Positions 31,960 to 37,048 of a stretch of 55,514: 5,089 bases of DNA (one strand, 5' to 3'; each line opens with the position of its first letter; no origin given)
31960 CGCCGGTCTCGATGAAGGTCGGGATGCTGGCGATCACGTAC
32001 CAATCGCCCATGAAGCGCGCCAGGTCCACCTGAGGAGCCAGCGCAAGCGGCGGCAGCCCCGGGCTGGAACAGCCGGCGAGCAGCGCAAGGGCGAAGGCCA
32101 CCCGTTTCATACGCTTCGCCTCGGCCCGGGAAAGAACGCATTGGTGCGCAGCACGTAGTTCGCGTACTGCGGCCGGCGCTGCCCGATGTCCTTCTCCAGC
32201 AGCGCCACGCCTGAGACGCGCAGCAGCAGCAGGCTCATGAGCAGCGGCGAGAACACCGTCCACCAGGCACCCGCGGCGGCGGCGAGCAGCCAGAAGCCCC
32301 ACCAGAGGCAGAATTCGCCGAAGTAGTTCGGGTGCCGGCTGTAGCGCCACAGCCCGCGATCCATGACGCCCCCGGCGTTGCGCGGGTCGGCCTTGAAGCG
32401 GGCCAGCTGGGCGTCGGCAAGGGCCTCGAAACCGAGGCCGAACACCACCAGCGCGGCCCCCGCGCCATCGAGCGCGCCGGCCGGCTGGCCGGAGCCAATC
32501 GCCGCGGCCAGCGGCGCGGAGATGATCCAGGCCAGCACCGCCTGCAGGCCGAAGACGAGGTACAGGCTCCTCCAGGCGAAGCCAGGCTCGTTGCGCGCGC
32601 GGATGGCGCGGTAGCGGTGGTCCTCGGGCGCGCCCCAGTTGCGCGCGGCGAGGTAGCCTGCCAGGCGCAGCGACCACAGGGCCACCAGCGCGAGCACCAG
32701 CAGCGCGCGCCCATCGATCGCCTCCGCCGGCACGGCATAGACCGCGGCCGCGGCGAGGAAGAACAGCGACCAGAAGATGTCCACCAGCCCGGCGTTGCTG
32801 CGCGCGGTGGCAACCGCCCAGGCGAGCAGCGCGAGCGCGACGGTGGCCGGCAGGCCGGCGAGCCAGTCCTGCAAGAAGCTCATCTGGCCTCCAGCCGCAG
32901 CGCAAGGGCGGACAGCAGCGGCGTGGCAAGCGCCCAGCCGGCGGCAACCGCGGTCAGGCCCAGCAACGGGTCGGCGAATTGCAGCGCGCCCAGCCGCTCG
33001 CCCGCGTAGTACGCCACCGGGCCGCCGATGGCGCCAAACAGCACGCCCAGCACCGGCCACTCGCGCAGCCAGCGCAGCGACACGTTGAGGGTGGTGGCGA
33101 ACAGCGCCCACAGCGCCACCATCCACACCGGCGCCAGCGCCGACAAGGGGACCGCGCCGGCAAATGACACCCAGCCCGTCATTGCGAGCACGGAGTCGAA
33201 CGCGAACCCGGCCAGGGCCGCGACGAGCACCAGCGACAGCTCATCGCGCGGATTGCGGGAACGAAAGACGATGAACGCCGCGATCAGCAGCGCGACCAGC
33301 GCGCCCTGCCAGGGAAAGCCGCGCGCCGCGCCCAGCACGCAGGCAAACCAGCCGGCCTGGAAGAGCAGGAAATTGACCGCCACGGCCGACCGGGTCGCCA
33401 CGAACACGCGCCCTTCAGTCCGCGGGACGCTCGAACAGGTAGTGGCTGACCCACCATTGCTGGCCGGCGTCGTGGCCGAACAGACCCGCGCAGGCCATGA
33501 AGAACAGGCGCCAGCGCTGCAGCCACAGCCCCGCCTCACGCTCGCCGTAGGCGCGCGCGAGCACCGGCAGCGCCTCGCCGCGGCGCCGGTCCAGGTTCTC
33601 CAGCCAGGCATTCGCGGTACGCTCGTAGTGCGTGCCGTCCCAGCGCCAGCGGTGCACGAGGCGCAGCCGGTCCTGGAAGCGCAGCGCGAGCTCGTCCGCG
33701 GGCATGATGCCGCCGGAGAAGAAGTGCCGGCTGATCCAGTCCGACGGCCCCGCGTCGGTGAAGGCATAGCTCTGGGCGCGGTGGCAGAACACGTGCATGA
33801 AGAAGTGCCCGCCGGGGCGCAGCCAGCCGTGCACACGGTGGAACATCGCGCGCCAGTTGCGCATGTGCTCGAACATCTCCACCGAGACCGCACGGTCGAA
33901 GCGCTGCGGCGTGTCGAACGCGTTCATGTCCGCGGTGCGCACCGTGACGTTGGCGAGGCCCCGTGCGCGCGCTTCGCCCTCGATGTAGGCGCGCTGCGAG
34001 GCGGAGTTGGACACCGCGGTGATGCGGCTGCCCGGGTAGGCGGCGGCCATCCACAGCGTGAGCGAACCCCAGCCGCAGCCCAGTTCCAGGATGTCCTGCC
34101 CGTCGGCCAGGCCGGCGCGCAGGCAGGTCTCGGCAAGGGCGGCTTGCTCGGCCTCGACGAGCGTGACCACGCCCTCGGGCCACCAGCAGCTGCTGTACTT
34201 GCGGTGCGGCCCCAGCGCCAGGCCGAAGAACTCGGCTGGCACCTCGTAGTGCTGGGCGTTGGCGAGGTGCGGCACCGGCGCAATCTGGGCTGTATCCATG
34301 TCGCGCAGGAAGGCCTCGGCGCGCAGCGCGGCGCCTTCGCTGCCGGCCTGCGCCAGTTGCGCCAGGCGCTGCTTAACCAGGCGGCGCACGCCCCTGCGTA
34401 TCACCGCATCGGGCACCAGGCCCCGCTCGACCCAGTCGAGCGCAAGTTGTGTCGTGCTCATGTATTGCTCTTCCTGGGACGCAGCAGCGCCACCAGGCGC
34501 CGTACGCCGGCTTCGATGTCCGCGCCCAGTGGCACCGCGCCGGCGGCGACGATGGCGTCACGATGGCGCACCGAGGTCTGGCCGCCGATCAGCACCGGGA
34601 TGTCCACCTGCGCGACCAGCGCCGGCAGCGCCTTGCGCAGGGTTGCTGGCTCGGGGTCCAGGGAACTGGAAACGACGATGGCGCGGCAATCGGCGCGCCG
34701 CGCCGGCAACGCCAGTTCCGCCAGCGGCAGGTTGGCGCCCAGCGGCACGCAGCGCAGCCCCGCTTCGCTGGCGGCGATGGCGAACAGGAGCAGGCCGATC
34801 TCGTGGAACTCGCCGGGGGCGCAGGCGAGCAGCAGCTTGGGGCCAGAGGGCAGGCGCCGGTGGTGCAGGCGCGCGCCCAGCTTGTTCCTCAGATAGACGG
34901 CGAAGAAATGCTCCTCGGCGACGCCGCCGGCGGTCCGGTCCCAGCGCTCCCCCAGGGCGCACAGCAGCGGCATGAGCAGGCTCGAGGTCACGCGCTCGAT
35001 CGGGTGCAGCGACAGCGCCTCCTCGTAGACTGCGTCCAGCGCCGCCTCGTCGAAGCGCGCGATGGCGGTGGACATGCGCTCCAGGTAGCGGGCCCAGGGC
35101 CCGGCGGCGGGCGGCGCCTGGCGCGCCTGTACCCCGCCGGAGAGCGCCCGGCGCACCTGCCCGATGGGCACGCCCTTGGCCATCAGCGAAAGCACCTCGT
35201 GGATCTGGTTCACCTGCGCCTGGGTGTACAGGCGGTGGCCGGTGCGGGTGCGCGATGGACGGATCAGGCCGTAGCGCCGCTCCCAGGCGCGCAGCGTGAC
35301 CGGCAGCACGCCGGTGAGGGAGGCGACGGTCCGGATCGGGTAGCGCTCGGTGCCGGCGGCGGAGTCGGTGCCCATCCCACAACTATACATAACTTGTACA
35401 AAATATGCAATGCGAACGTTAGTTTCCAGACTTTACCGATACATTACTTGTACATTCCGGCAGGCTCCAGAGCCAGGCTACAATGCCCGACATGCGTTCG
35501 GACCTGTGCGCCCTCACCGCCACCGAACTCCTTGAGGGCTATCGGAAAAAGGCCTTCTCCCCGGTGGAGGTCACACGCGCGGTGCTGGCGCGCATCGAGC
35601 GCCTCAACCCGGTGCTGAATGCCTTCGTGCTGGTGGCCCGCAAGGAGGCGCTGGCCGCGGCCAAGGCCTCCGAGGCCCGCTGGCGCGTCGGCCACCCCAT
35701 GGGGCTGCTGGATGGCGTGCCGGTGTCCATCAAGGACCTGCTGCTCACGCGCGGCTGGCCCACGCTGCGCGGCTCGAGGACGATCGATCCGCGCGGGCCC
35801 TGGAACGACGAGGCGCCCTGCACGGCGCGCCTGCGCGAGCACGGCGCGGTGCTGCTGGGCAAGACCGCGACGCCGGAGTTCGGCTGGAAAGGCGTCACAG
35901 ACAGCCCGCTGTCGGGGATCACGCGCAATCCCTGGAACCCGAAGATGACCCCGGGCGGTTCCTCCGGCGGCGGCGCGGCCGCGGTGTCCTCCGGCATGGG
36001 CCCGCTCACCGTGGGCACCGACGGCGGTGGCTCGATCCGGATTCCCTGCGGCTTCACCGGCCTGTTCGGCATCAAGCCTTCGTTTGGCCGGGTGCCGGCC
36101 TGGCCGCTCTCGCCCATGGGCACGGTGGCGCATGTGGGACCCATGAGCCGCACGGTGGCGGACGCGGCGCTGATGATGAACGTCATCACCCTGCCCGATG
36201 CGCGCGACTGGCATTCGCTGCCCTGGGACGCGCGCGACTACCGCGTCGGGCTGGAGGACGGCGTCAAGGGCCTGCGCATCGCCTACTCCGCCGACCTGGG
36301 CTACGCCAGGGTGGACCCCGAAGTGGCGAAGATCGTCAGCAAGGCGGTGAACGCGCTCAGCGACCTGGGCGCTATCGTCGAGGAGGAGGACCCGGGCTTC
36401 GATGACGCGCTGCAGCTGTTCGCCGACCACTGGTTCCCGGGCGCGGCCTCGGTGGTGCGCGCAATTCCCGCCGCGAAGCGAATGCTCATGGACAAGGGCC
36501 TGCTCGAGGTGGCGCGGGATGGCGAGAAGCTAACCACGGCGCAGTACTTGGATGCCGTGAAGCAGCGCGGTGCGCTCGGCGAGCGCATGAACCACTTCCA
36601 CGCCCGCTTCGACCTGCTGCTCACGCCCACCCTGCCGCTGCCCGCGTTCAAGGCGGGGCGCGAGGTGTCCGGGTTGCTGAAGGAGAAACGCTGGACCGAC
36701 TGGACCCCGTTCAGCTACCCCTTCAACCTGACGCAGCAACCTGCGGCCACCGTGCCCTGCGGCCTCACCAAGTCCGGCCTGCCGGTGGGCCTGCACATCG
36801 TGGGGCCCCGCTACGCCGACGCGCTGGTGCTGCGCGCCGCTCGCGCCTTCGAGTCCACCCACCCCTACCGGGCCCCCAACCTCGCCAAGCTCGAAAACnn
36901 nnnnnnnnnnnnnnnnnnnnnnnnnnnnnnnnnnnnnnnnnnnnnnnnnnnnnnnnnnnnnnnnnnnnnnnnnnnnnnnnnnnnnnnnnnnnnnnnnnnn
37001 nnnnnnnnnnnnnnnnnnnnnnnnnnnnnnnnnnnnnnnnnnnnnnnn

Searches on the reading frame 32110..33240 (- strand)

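Call 19: search_protein_families(library=pfam, proteins=[window:32110-33240:-])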
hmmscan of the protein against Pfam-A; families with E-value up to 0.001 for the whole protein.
window:32110-33240:- (377 aa): 4 families
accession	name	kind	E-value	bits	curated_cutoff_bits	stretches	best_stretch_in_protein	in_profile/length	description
PF06966.17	DUF1295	-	3.5e-71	239.8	20.4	1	140-366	1-235/235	Protein of unknown function (DUF1295)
PF02544.21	Steroid_dh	-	1e-05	26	22.6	1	261-330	45-115/150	3-oxo-5-alpha-steroid 4-dehydrogenase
PF04140.19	ICMT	-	0.00013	22.8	24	1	292-341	35-85/95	Isoprenylcysteine carboxyl methyltransferase (ICMT) family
PF04191.18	PEMT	-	0.00052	20.9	25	1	262-339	7-89/105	Phospholipid methyltransferase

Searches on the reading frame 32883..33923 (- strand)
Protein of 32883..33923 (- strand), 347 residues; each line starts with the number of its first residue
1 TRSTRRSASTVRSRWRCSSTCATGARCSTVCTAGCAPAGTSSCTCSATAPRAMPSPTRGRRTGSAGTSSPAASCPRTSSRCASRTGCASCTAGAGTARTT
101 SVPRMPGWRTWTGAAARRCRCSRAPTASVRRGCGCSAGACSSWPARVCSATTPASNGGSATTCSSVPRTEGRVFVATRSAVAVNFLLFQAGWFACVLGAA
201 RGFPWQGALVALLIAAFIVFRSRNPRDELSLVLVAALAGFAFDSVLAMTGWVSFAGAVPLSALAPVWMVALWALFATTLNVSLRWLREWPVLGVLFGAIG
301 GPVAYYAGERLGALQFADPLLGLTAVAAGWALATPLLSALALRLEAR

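Call 19: search_protein_families(library=pfam, proteins=[window:32883-33923:-])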
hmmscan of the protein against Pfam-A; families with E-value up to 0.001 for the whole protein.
window:32883-33923:- (347 aa): 1 family
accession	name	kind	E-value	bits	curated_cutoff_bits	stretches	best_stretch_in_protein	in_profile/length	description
PF11086.13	DUF2878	-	2.4e-43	148.5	27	1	182-336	2-154/154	Protein of unknown function (DUF2878)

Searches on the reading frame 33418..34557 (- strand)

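Call 19: search_protein_families(library=pfam, proteins=[window:33418-34557:-])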
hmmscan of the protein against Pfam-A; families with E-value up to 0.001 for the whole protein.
window:33418-34557:- (380 aa): 9 families
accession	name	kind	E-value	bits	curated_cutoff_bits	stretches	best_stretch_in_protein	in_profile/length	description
PF02353.26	CMAS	-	2.2e-38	132.6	27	1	101-362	11-265/273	Mycolic acid cyclopropane synthetase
PF13649.12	Methyltransf_25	-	8.5e-17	62.1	27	1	156-250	1-97/97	Methyltransferase domain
PF08241.18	Methyltransf_11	-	1.4e-13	51.7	21.2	1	157-253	1-94/95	Methyltransferase domain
PF13489.12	Methyltransf_23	-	1.7e-13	51.1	27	1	138-289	6-124/164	Methyltransferase domain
PF08242.18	Methyltransf_12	-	1.9e-13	51.4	30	1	157-252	1-98/98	Methyltransferase domain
PF13847.12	Methyltransf_31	-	3.6e-10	40.2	27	1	152-260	3-116/145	Methyltransferase domain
PF05175.20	MTS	-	4.9e-07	30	23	1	152-254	31-138/170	Methyltransferase small domain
PF05401.17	NodS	-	0.00011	22.6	24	1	139-238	32-125/201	Nodulation protein S (NodS)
PF03848.20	TehB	-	0.00077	19.4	20.4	0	155-249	33-127/193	Tellurite resistance protein TehB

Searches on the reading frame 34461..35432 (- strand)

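Call 19: search_protein_families(library=pfam, proteins=[window:34461-35432:-])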
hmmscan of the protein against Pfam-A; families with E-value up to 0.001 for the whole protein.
window:34461-35432:- (324 aa): 4 families
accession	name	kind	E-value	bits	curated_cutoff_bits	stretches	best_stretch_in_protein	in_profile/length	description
PF13411.12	MerR_1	-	1.3e-14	54.5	21.6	1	31-98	1-67/69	MerR HTH family regulatory protein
PF02607.22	B12-binding_2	-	4.3e-11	43.3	23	1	117-187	2-72/74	B12 binding domain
PF00376.29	MerR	-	2.4e-09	37.3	28.2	1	33-69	2-38/38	MerR family regulatory protein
PF02310.24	B12-binding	-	1.5e-07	31.7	32.1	1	199-292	2-97/121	B12 binding domain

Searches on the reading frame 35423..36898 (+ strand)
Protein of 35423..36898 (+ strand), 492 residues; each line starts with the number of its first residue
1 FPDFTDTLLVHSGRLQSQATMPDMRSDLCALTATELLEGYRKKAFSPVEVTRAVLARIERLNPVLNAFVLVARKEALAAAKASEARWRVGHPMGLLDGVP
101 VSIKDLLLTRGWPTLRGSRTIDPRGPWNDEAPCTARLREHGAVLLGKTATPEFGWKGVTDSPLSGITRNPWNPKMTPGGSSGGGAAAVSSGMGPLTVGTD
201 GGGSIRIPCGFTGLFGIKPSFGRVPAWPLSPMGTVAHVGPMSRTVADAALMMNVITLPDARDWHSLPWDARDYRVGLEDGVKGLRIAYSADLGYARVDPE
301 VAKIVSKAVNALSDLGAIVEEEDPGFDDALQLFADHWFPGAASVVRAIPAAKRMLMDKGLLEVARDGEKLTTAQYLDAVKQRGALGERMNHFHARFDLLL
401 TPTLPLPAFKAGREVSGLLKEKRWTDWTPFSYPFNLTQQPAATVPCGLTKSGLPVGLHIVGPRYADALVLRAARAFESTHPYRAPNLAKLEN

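Call 19: search_protein_families(library=pfam, proteins=[window:35423-36898:+])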
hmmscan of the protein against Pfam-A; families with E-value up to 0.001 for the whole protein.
window:35423-36898:+ (492 aa): 1 family
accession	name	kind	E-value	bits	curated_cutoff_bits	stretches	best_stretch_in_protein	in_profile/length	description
PF01425.27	Amidase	-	6.8e-103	345.5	27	1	49-470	1-445/445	Amidase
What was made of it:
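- On Classical NHase-amidase (or aldoxime-nitrile) operon: The nearest amidase is at 35462-36901 on the opposite strand (call 19).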

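Call 62: search_protein_families(library=ncbifam, proteins=[window:35462-36898:+], max_evalue=0.00001)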
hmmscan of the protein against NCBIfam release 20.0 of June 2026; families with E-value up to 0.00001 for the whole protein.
window:35462-36898:+ (479 aa): 26 families (the best 25 are shown)
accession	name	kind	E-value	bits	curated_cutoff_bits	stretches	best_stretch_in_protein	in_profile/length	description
NF004815.0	PRK06169.1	equivalog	6.1e-217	720.8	506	1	13-471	5-463/471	amidase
NF005450.0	PRK07042.1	equivalog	3.8e-124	414.7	458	1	14-469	3-454/464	amidase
NF005687.0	PRK07487.1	subfamily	4.9e-89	299.3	428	1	13-472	3-461/468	amidase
NF005686.0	PRK07486.1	subfamily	1.7e-84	284.3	465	1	11-470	7-476/486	amidase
NF004717.0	PRK06061.1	equivalog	3.3e-82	276.7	498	1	17-468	16-468/483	amidase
NF009119.0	PRK12470.1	equivalog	4.3e-77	260.1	498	1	31-470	22-455/462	amidase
NF004816.0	PRK06170.1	equivalog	6.6e-69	232.8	503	1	14-474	8-490/493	amidase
TIGR00132.1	gatA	equivalog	1.3e-66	225.3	481.1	2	28-308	6-283/466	Asp-tRNA(Asn)/Glu-tRNA(Gln) amidotransferase subunit GatA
NF006631.0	PRK09201.1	equivalog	9.9e-65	219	461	1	17-466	6-454/466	AtzE family amidohydrolase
NF005688.0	PRK07488.1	equivalog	2.7e-64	217.8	532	2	12-306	5-285/474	indoleacetamide hydrolase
NF005565.0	PRK07235.1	subfamily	1.8e-63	215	545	2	78-308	83-315/506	amidase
NF005899.0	PRK07869.1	equivalog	3.2e-63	214.2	418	1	15-470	12-465/471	amidase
TIGR02715.1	amido_AtzE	subfamily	9.4e-62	209.4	425.75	1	21-465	3-446/452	AtzE family amidohydrolase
NF005460.0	PRK07056.1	subfamily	1.6e-60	205.4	447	1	34-465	24-451/457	amidase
NF004766.0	PRK06102.1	equivalog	7.9e-58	196.6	559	1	18-465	8-449/455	amidase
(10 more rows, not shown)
